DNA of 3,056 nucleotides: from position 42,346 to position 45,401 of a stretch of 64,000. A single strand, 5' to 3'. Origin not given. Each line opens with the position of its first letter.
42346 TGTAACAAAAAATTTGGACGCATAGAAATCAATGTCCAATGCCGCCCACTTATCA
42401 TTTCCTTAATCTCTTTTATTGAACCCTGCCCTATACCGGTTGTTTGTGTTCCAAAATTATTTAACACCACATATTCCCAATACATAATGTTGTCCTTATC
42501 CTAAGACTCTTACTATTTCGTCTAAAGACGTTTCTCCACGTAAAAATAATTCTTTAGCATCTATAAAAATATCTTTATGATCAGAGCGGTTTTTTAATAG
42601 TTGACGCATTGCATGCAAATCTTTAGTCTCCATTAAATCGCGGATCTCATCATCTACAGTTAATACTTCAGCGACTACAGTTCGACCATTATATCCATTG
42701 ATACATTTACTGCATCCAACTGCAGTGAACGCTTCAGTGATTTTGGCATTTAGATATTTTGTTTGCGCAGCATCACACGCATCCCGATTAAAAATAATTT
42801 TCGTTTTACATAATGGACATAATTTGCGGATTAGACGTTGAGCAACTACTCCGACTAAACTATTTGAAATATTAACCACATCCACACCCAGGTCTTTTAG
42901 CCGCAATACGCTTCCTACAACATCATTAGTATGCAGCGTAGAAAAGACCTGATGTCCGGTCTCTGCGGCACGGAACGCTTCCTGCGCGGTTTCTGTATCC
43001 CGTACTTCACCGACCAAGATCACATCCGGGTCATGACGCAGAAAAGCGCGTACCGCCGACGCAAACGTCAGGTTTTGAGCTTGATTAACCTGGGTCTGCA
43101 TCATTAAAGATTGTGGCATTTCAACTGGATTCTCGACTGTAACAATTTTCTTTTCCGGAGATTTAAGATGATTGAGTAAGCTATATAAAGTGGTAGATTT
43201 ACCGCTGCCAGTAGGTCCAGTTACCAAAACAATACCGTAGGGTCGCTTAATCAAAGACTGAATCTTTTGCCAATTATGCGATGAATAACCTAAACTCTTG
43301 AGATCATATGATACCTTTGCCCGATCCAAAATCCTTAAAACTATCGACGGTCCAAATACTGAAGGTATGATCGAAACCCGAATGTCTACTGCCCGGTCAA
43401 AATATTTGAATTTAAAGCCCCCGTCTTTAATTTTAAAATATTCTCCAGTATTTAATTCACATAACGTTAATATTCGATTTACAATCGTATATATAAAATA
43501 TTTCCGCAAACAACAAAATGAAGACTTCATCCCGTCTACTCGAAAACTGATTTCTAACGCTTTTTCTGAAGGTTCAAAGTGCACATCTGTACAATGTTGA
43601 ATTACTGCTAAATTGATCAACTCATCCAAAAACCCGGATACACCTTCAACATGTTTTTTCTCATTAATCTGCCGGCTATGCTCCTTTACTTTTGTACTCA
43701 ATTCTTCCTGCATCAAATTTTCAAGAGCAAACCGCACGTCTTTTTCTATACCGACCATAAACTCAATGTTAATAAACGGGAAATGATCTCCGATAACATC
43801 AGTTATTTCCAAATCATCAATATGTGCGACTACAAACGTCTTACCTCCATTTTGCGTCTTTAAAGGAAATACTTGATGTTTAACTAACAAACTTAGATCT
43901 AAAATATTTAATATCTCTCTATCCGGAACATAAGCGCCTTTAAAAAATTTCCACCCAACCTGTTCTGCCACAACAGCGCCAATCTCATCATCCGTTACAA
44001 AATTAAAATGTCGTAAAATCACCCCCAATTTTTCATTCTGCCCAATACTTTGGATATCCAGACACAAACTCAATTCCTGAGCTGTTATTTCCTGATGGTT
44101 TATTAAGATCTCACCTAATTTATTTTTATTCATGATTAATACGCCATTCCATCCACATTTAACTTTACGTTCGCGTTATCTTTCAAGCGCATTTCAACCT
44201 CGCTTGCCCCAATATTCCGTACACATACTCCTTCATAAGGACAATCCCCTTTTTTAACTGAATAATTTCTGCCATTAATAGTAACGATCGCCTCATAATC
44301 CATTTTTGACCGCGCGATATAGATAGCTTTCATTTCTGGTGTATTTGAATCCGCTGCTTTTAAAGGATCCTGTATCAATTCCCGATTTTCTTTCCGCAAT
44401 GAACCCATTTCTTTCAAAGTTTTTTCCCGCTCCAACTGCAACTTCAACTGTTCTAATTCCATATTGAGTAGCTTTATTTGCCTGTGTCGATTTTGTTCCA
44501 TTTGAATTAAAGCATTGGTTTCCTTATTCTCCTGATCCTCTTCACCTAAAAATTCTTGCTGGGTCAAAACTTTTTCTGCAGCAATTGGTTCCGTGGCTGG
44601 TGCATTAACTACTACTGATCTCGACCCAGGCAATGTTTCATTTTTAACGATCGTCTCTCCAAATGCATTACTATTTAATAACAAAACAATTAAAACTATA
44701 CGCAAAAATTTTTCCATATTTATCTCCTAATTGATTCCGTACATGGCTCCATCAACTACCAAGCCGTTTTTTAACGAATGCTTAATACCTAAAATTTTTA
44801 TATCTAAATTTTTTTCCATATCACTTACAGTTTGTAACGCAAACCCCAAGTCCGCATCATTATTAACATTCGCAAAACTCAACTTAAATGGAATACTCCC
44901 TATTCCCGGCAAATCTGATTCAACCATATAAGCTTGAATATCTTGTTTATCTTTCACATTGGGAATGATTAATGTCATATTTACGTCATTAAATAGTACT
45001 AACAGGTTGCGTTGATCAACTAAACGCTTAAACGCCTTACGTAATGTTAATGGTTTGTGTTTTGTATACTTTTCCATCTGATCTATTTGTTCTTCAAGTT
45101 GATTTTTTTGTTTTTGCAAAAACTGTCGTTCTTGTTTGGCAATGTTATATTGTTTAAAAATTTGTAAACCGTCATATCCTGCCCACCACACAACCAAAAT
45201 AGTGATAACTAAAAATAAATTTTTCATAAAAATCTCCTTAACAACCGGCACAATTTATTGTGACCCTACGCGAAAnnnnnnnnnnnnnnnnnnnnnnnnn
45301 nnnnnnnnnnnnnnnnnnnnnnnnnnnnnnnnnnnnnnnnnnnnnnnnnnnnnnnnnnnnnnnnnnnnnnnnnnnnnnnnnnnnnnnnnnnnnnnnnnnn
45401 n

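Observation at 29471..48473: One uninterrupted gene array fuses a type IV filament (T2SS/T4P-like) machine to a complete Trb/VirB type IV secretion system, with no coupling protein or relaxase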

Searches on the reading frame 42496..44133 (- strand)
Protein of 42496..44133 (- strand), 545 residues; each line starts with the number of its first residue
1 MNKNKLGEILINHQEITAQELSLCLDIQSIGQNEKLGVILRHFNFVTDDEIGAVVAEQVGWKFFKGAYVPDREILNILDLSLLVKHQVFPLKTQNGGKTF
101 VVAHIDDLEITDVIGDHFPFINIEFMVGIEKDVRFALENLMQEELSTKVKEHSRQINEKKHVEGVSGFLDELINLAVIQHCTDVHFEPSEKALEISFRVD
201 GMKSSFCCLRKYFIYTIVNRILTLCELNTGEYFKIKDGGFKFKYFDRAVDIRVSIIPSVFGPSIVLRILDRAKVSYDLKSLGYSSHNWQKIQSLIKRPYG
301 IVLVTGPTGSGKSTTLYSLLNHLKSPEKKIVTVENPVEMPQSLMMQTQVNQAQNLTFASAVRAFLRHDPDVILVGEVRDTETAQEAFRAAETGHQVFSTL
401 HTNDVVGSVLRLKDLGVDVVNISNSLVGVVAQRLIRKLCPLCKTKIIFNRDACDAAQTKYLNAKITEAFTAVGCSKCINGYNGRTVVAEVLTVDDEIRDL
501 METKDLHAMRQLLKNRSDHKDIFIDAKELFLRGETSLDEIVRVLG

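Call 3: search_protein_families(library=pfam, proteins=[window:42496-44133:-], max_evalue=0.01)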
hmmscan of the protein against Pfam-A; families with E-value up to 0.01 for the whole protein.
window:42496-44133:- (545 aa): 18 families
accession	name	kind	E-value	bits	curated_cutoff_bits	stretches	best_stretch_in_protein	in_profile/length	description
PF00437.27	T2SSE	-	2.9e-105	352.4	24.9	1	164-542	7-370/370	Type II/IV secretion system protein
PF05157.20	MshEN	-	2.1e-07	31.3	23.1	1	67-146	10-89/90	MshEN domain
PF13401.12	AAA_22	-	2e-05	25.4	27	1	299-346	5-52/130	AAA domain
PF13191.12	AAA_16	-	2.4e-05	25.3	32.6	1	297-367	23-85/167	AAA ATPase domain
PF20720.3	nSTAND3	-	7.7e-05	22.9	27.2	1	299-343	17-61/155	Novel STAND NTPase 3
PF25199.1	nSTAND_NTPase5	-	0.00029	21.1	34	1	296-342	38-85/145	Novel STAND NTPase 5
PF13555.12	AAA_29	-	0.0005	20.2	27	1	287-316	8-39/61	P-loop containing region of AAA domain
PF03215.21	Rad17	-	0.00051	20.5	23.8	1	287-340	33-83/186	Rad17 P-loop domain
PF00005.33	ABC_tran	-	0.00072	20.6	25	1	301-348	13-60/137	ABC transporter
PF13086.12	AAA_11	-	0.0014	18.9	27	1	287-397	6-111/257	AAA domain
PF13476.12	AAA_23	-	0.0019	19.3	27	0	299-318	19-38/201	AAA domain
PF14532.12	Sigma54_activ_2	-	0.0033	18.1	25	1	302-347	24-68/138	Sigma-54 interaction domain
PF13604.12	AAA_30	-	0.004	17.4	27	1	289-392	8-114/191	AAA domain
PF12775.13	AAA_7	-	0.004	17.2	25.8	0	302-333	36-67/181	P-loop containing dynein motor region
PF07728.20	AAA_5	-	0.0044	17.5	22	1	302-381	2-79/139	AAA domain (dynein-related subfamily)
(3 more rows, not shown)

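Call 26: search_protein_families(library=ncbifam, proteins=[window:42496-44133:-], max_evalue=0.01)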
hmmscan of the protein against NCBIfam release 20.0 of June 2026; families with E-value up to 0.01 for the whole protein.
window:42496-44133:- (545 aa): 28 families (the best 25 are shown)
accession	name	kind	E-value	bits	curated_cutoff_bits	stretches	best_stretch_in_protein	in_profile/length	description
TIGR02533.1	type_II_gspE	equivalog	2e-114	382.9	630.25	1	152-543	96-485/486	type II secretion system ATPase GspE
TIGR02538.1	type_IV_pilB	equivalog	2.1e-109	366.7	675.65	1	5-543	1-561/564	type IV-A pilus assembly ATPase PilB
NF007755.0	PRK10436.1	equivalog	8.6e-103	344.5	617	1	135-545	57-460/465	type II secretion system protein GspE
NF053534.1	T4PilAsmATPsTfpB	equivalog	3e-100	336.3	850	1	152-544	192-582/584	type IV pilus assembly ATPase TfpB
NF041000.1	ATPase_ComGA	equivalog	8.1e-70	234.9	300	1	171-436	2-266/267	competence type IV pilus ATPase ComGA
TIGR01420.1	pilT_fam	subfamily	6.6e-51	173.5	319.1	1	169-437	2-270/343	PilT/PilU family type 4a pilus ATPase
TIGR02525.1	plasmid_TraJ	equivalog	1.9e-22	79.8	368.3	1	292-409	143-266/372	plasmid transfer ATPase TraJ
TIGR02524.1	dot_icm_DotB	equivalog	5.1e-22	78.6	463.3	1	295-412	130-256/358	Dot/Icm type IV secretion system ATPase DotB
NF058587.1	archaellum_moto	equivalog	1.4e-20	73.5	550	1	302-419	278-400/527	archaellum flagellar ATPase motor FlaI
TIGR03819.1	heli_sec_ATPase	hypoth_equivalog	4e-16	59.1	373.15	1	258-417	136-302/340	TadA family conjugal transfer-associated ATPase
TIGR02782.1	TrbB_P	equivalog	3e-15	56.3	304.55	1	302-421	139-261/303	P-type conjugative transfer ATPase TrbB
TIGR02788.1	VirB11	equivalog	8.7e-15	54.5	249.95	1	291-416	137-266/308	P-type DNA transfer ATPase VirB11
NF010469.0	PRK13894.1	subfamily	4.4e-13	49.3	508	1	290-415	141-267/320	conjugal transfer ATPase TrbB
NF010407.0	PRK13833.1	subfamily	1.4e-11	44.4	499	1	288-420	134-267/323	conjugal transfer protein TrbB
NF053672.1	bindosome_BasE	exception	6.7e-11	41.6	1000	1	303-431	274-408/512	bindosome assembly system ATPase subunit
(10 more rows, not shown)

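Call 87: search_dna_similar(query=window:42496-44133:-, collection=plasmids, mode=protein, max_rows=12)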
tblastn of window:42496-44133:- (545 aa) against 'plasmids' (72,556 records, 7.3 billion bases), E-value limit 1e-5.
The search stops at 5000 records and this limit was reached: more records match than are counted here, and every count below describes the 5000 best-scoring records only.
Records with a match: at least 5000; places in all: 7750; records where one place covers at least 80% of the query: 58.
Best place of each record, by identity: <60% 5000.
By first word of the organism name: Escherichia 2252; Salmonella 527; Klebsiella 332; Pseudomonas 276; Acinetobacter 162; Vibrio 153; Shigella 144; Ralstonia 122; Serratia 101; Burkholderia 92; and 195 more.
By predicted mobility (MOB-suite, as given by PLSDB): conjugative 3189; non-mobilizable 1149; mobilizable 662.
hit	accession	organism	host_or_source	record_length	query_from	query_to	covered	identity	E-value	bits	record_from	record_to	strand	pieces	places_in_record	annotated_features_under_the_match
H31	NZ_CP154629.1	Acetoanaerobium noterae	cell culture,Sludge of a digestion ...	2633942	3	543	99%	35.3%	1e-87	303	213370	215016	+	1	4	none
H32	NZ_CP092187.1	Deinococcus sp. KNUC1210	Setaria viridis,cell ...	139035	6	543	99%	33.5%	7e-81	283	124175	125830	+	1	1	ATPase, T2SS/T4P/T4SS family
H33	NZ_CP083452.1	Comamonas odontotermitis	cell culture,cucumber rhizosphere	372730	6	543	99%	33.0%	9e-81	283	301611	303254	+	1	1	gspE: type II secretion system ATPase GspE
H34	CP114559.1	Candidatus Manganitrophus sp.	activated carbon metagenome,metagenomic ...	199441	5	543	99%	32.8%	7e-75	266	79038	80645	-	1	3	ATPase, T2SS/T4P/T4SS family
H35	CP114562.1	Candidatus Manganitrophus sp.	activated carbon metagenome,metagenomic ...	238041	5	543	99%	32.8%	7e-75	266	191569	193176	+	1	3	ATPase, T2SS/T4P/T4SS family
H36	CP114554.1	Candidatus Manganitrophus sp.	activated carbon metagenome,metagenomic ...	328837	5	543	99%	32.8%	7e-75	266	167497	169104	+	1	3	ATPase, T2SS/T4P/T4SS family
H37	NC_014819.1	Asticcacaulis excentricus CB 48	pond water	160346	33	495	85%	36.8%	7e-76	268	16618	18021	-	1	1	GspE/PulE family protein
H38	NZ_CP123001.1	Neorhizobium petrolearium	single cell,petroleum contaminated soil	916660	33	544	94%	33.3%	6e-77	271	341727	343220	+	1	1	GspE/PulE family protein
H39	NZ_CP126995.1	Acidisoma sp. PAMC 29798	cell culture,lichen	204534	4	544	99%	30.7%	2e-68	247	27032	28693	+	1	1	GspE/PulE family protein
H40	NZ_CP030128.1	Indioceanicola profundi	sediment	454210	3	543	99%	30.6%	2e-71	256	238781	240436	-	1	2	ATPase, T2SS/T4P/T4SS family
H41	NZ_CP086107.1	Skermanella mucosa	single cell,crude oil contaminated ...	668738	33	543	94%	32.2%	2e-66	241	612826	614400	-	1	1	ATPase, T2SS/T4P/T4SS family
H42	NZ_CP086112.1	Skermanella rosea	single cell,hydrocarbon-contaminated ...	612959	33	543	94%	32.2%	2e-66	241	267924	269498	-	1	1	ATPase, T2SS/T4P/T4SS family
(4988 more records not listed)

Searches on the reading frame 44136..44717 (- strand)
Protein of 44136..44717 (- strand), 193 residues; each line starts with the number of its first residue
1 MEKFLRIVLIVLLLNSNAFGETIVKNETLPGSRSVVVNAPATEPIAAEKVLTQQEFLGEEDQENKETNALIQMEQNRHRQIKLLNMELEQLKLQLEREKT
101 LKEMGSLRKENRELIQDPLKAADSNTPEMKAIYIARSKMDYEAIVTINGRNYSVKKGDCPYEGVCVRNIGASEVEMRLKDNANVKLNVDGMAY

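Call 3: search_protein_families(library=pfam, proteins=[window:44136-44717:-], max_evalue=0.01)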
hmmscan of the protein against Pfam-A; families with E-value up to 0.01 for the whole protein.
window:44136-44717:- (193 aa): 0 families

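Call 26: search_protein_families(library=ncbifam, proteins=[window:44136-44717:-], max_evalue=0.01)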
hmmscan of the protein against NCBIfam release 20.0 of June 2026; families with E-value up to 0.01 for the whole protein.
window:44136-44717:- (193 aa): 0 families

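Call 68: search_solved_structures(query=A3, max_evalue=10)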
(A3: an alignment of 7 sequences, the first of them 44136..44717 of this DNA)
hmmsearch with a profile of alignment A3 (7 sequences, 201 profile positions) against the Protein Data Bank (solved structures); distinct sequences matched with E-value up to 10: 7.
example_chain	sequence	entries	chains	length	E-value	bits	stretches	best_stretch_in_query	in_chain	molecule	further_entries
8k5l_A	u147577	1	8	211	0.11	15.3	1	142-191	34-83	tRNA (cmo5U34)-methyltransferase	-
9qgn_A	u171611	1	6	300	0.23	14.3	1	113-165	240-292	DUF4255 domain-containing protein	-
4wfw_A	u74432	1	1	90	0.24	14.3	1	153-187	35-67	General secretion pathway protein B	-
1zmz_A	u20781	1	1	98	0.26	14.1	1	47-123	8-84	Centrin-2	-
6khu_A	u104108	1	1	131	1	12.2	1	103-173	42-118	Diguanylate cyclase/phosphodiesterase-domain containing protein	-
2qnk_A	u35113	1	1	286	1.9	11.3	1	114-149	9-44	3-hydroxyanthranilate 3,4-dioxygenase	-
5tk5_A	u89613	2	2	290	1.9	11.3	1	114-149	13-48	3-hydroxyanthranilate 3,4-dioxygenase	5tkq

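Call 93: search_protein_families(library=pfam, proteins=[window:44136-44717:-], max_evalue=1)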
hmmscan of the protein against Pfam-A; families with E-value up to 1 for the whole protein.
window:44136-44717:- (193 aa): 1 family
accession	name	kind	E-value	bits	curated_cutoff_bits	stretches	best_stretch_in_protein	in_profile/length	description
PF23020.1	PEX14-like_2nd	-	0.45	11.2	23.2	0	41-91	69-119/120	Peroxisomal membrane protein PEX14-like, central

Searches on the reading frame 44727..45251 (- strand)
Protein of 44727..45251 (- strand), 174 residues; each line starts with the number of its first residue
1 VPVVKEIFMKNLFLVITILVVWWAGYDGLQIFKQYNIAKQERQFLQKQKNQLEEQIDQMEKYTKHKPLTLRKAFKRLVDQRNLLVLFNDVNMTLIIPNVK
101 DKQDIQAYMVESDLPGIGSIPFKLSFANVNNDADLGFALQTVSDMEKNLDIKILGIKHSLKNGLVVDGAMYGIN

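Call 3: search_protein_families(library=pfam, proteins=[window:44727-45251:-], max_evalue=0.01)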
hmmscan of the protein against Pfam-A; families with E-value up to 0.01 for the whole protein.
window:44727-45251:- (174 aa): 0 families

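Call 26: search_protein_families(library=ncbifam, proteins=[window:44727-45251:-], max_evalue=0.01)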
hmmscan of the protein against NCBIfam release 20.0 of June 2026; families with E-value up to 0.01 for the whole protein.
window:44727-45251:- (174 aa): 0 families

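Call 70: search_solved_structures(query=A4, max_evalue=10)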
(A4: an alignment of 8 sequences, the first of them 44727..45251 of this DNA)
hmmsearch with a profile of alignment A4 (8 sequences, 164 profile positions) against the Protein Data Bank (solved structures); distinct sequences matched with E-value up to 10: 5.
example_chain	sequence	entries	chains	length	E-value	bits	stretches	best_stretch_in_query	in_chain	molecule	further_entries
8u5w_A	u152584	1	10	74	0.22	14.5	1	20-78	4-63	WSHC5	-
6vxk_B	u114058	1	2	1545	1.4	11.9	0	77-136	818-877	Plexin-C1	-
9tlt_A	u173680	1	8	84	2.8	10.9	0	22-51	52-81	Sc-apCC-2-KLHL20-4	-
24mc_V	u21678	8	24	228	5.1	10.1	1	16-58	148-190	Zinc finger BED domain-containing protein 3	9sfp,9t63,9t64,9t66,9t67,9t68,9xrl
12dl_KA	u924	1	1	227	5.1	10.1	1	16-58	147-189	Zinc finger BED domain-containing protein 3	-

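Call 93: search_protein_families(library=pfam, proteins=[window:44727-45251:-], max_evalue=1)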
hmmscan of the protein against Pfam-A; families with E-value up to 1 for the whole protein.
window:44727-45251:- (174 aa): 6 families
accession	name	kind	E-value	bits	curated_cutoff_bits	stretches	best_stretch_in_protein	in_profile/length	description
PF10883.13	DUF2681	-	0.012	16.3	28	1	13-64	7-57/90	Protein of unknown function (DUF2681)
PF17253.7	DUF5320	-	0.021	16.4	27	1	30-62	63-95/99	Family of unknown function (DUF5320)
PF08286.16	Spc24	-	0.028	15.1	25.3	1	29-84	7-56/109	Spc24 subunit of Ndc80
PF19189.6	Mtf2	-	0.042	14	27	1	30-109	31-106/195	Mtf2 family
PF20667.3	Sec10_N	-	0.061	13.9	27.4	1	39-82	16-59/118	Exocyst complex component Sec10, N-terminal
PF07716.20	bZIP_2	-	0.45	11.1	22.3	1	39-61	31-53/54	Basic region leucine zipper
